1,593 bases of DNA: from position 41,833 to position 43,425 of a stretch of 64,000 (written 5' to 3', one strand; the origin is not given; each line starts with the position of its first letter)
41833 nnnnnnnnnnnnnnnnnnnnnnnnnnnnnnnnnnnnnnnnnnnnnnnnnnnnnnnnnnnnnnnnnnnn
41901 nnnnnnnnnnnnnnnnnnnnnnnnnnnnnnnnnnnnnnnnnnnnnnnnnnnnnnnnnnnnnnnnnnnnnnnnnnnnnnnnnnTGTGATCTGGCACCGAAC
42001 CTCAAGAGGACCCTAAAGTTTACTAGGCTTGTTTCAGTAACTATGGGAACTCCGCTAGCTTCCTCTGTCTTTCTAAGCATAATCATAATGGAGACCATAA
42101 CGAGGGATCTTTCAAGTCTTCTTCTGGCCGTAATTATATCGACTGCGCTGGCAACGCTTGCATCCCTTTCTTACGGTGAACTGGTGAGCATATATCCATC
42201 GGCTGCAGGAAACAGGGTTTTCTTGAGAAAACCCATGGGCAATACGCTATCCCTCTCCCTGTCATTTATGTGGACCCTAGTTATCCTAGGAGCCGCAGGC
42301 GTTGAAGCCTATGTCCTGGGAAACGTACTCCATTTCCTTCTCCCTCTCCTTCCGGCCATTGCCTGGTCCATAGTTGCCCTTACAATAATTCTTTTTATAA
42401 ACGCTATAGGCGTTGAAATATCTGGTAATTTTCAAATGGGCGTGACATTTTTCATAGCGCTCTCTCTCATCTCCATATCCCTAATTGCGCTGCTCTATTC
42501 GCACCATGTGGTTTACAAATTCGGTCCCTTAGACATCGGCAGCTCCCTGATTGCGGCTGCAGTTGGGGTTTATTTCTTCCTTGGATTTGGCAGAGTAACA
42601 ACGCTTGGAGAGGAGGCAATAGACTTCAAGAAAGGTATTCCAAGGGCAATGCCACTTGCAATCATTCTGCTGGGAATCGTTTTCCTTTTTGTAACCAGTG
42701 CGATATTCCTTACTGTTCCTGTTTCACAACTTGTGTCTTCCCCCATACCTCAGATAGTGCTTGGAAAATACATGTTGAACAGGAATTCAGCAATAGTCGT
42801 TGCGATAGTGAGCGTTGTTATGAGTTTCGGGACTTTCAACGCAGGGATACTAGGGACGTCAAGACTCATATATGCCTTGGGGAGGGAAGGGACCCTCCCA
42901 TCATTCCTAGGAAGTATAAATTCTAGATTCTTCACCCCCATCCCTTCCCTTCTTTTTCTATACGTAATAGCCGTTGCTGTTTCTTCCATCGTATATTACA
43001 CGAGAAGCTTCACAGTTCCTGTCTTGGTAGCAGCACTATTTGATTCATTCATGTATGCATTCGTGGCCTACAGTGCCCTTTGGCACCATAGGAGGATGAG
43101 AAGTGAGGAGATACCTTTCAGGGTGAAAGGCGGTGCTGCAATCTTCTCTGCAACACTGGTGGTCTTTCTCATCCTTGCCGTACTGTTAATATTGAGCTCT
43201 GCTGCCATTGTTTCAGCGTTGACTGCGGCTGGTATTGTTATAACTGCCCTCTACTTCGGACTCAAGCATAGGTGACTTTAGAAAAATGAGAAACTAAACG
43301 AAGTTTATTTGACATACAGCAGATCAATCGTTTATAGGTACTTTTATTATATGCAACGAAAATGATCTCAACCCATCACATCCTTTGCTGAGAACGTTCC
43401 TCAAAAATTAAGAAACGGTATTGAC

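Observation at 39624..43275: Translationally coupled module I do not recognise as a described system: SDH-like oxidoreductase, three tandem SCP2-fold proteins and an APC permease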

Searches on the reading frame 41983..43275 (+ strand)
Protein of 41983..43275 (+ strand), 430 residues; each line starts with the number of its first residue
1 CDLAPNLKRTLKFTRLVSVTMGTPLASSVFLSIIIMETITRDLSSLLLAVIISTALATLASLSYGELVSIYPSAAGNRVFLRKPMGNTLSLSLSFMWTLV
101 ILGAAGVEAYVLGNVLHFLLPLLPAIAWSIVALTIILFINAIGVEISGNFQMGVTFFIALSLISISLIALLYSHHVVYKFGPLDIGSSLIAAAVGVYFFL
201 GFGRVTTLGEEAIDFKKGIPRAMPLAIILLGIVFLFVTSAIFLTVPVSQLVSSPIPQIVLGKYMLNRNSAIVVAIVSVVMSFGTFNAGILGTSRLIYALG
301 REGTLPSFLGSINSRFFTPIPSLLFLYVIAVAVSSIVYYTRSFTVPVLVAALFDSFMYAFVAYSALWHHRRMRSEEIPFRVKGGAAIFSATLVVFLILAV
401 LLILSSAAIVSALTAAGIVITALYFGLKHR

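Call 4: search_protein_families(library=pfam, proteins=[window:42043-43275:+], max_evalue=1)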
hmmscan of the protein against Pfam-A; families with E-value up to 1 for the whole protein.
window:42043-43275:+ (410 aa): 2 families
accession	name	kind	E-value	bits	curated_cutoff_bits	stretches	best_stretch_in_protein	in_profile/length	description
PF00324.27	AA_permease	-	4.3e-26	92.1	24.6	1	23-391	28-427/470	Amino acid permease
PF13520.12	AA_permease_2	-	6.9e-23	81.7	27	1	7-400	12-424/427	Amino acid permease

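Call 6: search_protein_families(library=ncbifam, proteins=[window:41983-43275:+], max_evalue=1)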
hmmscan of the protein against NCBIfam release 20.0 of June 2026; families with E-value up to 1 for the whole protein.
window:41983-43275:+ (430 aa): 16 families
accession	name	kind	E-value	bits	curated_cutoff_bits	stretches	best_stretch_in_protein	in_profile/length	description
TIGR00909.1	2A0306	subfamily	5.5e-22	78.3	556.8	1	7-421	1-426/429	amino acid transporter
TIGR00911.1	2A0308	subfamily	5.8e-22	77.8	701.8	1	6-410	43-458/505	L-type amino acid transporter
TIGR00908.1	2A0305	equivalog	2.8e-18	66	381.75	1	44-425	40-427/442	ethanolamine permease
NF008245.0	PRK11021.1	equivalog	6.4e-16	58.4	284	1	44-350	39-346/419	L-methionine/branched-chain amino acid transporter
TIGR00906.1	2A0303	subfamily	3.2e-13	49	681.7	2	173-362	236-420/602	cationic amino acid transport permease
NF053761.1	BrChAATpBcaP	equivalog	5.5e-12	45.5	690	1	6-424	19-451/460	branched-chain amino acid transporter BcaP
NF007602.0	PRK10249.1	equivalog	5.3e-09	35.5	851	1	4-401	16-424/458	phenylalanine transporter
NF007876.0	PRK10580.1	equivalog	3.3e-08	32.8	736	1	6-413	6-429/457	proline-specific permease ProY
NF007594.0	PRK10238.1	equivalog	1.6e-06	27.3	848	1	6-420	9-427/456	aromatic amino acid transporter AroP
NF008272.0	PRK11049.1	equivalog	4.3e-06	26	732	1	99-421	111-451/470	D-serine/D-alanine/glycine transporter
TIGR00907.1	2A0304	subfamily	2.7e-05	23.3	598.3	1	44-396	47-433/482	amino acid permease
NF008484.0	PRK11387.1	equivalog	0.00015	20.9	716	1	5-187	10-187/471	S-methylmethionine permease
NF008466.1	PRK11357.1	equivalog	0.00019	20.5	800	1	6-418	5-423/446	fructoselysine/psicoselysine transporter FrlA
NF035925.1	Geo26A_fam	subfamily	0.0075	16.1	40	1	371-424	128-178/197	geobacillin-26 family protein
NF047867.1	AA_transp_ThrP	exception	0.13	11.1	850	1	6-378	7-394/461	bifunctional threonine/serine APC transporter ThrP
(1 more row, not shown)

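Call 56: search_solved_structures(query=window:41986-43275:+, max_evalue=0.001, show_alignments=1)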
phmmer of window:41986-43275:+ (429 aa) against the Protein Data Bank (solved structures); distinct sequences matched with E-value up to 0.001: 25.
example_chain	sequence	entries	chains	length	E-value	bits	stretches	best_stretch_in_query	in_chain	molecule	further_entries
8x0w_B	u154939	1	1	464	2.4e-17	66.6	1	6-397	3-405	Large neutral amino acids transporter small subunit 1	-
6jmq_A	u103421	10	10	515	2.6e-17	66.5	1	6-397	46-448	Large neutral amino acids transporter small subunit 1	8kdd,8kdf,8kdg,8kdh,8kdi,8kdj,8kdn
7dsk_B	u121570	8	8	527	2.9e-17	66.3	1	6-397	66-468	Large neutral amino acids transporter small subunit 1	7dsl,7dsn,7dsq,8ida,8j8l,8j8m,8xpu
6irs_B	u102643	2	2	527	2.9e-17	66.3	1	6-397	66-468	Large neutral amino acids transporter small subunit 1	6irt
7epz_B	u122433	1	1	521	2.1e-16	63.5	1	5-416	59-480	Cystine/glutamate transporter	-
7p9u_B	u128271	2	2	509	2.3e-16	63.3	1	5-416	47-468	Cystine/glutamate transporter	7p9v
8qey_A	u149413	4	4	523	4.2e-15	59.2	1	6-414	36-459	Asc-type amino acid transporter 1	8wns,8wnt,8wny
7ccs_B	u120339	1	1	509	1.1e-13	54.6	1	6-325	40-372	Consensus mutated Anionic Amino Acid Transporter Light Chain, Xc- System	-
9ky5_A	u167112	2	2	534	3.5e-13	52.9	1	5-421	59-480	Y+L amino acid transporter 2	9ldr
7b00_A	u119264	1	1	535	6e-13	52.1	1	6-394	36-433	Large neutral amino acids transporter small subunit 2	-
8a6l_B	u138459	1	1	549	6e-13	52.1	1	6-394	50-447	Large neutral amino acids transporter small subunit 2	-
7cmh_B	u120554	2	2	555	6.7e-13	51.9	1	6-394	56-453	Large neutral amino acids transporter small subunit 2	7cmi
9uat_A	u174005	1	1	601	1.3e-09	41.1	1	179-337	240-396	High affinity cationic amino acid transporter 1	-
9fqt_A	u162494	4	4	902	1.5e-09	40.9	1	179-337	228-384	High affinity cationic amino acid transporter 1,Green fluorescent protein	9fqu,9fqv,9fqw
6yup_D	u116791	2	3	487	1.6e-09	40.8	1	6-401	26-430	b(0,+)-type amino acid transporter 1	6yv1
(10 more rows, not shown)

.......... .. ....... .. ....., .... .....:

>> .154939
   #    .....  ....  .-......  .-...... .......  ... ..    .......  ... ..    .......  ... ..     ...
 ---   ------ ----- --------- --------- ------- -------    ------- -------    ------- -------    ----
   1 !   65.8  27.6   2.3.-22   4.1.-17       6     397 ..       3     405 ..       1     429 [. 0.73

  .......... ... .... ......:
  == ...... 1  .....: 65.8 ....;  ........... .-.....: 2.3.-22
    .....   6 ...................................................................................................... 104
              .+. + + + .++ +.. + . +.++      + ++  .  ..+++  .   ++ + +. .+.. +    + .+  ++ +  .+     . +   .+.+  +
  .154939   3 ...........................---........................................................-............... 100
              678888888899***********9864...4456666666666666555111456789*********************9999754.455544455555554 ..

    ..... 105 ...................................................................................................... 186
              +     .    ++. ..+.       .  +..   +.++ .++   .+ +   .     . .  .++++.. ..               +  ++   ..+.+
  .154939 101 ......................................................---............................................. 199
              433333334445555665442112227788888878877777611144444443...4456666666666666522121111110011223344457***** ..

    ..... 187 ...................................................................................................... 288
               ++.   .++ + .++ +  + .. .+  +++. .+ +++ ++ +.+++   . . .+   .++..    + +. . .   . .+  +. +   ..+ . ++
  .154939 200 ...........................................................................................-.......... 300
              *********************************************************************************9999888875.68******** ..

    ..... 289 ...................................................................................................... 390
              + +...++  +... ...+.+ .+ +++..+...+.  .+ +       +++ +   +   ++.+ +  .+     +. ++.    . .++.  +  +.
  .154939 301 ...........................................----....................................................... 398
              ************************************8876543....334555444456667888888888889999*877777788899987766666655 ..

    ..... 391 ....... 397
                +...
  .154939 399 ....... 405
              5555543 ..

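Call 77: search_protein_families(library=padloc, proteins=[window:41986-43275:+], max_evalue=0.01)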
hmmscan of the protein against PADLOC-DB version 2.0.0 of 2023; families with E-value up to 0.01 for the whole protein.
window:41986-43275:+ (429 aa): 1 family
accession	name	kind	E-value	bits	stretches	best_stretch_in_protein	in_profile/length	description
PDLC01090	C3a194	-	1e-10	39.8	1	78-386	48-340/379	AA transporter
